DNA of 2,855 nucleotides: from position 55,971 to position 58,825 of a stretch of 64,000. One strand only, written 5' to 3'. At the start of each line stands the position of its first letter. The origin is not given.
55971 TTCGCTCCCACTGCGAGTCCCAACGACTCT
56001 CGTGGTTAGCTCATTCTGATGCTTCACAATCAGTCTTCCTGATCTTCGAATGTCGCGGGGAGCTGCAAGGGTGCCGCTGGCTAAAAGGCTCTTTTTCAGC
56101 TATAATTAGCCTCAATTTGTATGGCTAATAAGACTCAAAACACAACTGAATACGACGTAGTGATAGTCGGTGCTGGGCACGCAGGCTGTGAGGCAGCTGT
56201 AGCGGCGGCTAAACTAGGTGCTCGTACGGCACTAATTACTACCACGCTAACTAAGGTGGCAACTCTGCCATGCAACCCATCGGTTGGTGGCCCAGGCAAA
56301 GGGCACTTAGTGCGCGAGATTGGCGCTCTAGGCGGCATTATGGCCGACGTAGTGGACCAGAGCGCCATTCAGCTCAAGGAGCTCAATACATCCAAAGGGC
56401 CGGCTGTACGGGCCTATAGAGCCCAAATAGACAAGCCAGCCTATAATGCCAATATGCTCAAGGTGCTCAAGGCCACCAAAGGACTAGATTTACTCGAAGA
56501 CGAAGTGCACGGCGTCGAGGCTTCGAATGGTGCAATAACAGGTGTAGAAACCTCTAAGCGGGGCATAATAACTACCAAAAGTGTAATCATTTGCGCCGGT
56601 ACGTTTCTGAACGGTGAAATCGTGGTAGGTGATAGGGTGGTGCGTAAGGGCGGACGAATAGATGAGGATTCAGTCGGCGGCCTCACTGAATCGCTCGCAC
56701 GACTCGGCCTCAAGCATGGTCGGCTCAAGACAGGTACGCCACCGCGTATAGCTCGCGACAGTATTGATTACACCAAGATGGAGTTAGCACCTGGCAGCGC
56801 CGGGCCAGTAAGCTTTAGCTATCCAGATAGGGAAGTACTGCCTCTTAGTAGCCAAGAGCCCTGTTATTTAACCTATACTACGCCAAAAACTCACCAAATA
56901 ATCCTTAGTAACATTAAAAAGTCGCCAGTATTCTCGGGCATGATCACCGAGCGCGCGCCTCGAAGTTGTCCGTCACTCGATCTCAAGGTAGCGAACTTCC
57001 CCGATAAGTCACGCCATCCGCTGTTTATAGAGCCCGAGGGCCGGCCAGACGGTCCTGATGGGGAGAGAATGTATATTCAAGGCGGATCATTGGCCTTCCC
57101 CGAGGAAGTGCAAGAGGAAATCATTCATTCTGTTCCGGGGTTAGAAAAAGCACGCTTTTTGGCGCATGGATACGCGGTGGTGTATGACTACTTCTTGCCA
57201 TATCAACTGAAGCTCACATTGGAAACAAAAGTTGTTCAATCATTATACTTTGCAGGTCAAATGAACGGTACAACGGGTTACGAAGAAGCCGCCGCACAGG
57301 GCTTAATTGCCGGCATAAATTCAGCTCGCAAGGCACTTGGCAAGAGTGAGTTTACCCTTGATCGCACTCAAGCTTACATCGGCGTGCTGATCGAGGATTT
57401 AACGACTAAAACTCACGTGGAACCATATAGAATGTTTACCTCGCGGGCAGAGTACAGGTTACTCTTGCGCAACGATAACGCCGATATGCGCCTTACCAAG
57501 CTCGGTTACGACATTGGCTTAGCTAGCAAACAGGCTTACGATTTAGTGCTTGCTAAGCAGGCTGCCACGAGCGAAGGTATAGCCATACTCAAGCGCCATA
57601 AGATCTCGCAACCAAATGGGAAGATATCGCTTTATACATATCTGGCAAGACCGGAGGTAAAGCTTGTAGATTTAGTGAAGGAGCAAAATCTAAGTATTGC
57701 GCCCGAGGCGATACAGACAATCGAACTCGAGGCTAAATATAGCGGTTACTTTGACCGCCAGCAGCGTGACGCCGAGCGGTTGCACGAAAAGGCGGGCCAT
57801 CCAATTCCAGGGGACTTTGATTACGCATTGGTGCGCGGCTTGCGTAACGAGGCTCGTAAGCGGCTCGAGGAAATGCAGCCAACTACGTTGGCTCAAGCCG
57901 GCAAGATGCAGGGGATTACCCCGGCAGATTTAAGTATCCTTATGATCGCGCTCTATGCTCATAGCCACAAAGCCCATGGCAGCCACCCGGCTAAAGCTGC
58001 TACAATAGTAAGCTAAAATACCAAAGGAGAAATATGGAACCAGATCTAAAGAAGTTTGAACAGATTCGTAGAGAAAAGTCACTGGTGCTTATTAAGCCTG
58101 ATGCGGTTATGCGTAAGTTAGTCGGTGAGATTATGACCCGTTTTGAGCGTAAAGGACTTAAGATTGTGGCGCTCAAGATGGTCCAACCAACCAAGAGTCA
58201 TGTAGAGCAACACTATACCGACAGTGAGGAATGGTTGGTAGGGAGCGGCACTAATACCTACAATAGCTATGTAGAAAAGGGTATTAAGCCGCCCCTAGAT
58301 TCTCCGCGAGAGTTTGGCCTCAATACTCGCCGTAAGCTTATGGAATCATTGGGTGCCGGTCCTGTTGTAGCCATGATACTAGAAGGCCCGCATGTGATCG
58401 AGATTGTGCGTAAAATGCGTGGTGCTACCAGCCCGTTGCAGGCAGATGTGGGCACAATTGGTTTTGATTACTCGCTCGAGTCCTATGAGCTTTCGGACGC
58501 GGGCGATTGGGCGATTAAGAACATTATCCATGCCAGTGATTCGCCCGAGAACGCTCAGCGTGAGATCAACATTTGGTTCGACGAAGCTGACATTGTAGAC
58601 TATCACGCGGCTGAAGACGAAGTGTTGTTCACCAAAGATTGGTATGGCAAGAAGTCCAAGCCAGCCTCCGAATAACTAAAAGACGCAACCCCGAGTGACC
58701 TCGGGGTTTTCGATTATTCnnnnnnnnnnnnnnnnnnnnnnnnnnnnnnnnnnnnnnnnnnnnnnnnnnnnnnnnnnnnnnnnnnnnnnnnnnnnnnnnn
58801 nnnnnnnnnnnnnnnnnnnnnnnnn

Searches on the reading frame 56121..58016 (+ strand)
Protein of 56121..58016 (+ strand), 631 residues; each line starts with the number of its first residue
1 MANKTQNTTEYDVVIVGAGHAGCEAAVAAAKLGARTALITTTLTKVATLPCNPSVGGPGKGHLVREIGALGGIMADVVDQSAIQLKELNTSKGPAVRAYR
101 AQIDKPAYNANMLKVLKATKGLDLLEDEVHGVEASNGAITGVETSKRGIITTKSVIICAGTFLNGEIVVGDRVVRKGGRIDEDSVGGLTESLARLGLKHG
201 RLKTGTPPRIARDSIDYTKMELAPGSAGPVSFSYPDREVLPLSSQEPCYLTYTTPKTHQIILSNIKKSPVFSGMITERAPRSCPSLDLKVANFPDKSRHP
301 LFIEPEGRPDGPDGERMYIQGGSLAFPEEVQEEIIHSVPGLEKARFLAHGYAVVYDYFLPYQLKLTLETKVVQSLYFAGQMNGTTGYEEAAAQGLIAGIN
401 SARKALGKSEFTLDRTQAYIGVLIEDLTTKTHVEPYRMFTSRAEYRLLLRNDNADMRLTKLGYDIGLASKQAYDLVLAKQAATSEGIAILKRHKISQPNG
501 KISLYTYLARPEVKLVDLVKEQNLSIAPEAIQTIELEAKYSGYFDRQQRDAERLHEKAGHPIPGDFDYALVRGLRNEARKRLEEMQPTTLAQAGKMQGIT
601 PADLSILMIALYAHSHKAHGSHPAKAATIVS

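Call 35: search_protein_families(library=pfam, proteins=[window:56121-58016:+], max_evalue=0.001)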
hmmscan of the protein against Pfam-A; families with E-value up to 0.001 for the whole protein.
window:56121-58016:+ (631 aa): 9 families
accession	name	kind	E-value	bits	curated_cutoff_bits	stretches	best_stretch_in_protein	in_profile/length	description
PF01134.28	GIDA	-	3.4e-140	468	22.1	1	12-408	1-390/391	Glucose inhibited division protein A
PF13932.14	SAM_GIDA_C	-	2.4e-18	66.1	27.1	1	553-608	2-57/57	tRNA modifying enzyme MnmG/GidA C-terminal helical bundle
PF21680.2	GIDA_C_1st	-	2.3e-10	41.5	24.7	1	471-548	2-96/96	tRNA modifying enzyme MnmG/GidA C-terminal helical domain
PF12831.13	FAD_oxidored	-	2.4e-07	30.8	27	1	12-156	1-139/416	FAD dependent oxidoreductase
PF07992.20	Pyr_redox_2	-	7.7e-07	29.3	26.1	1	11-160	1-108/291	Pyridine nucleotide-disulphide oxidoreductase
PF01266.30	DAO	-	5e-06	26.7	27.9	0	94-167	136-209/353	FAD dependent oxidoreductase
PF00890.30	FAD_binding_2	-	0.00014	21.6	20.4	1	12-41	1-30/414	FAD binding domain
PF13738.12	Pyr_redox_3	-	0.00017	21.4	30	0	7-41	161-195/305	Pyridine nucleotide-disulphide oxidoreductase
PF01262.27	AlaDh_PNT_C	-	0.00051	20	23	0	8-44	26-62/214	Alanine dehydrogenase/PNT, C-terminal domain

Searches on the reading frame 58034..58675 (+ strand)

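Call 35: search_protein_families(library=pfam, proteins=[window:58034-58675:+], max_evalue=0.001)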
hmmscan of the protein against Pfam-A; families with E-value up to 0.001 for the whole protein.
window:58034-58675:+ (213 aa): 1 family
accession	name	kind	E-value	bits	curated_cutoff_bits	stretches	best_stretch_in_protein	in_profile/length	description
PF00334.24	NDK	-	2.5e-39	134.7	27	2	101-186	59-134/135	Nucleoside diphosphate kinase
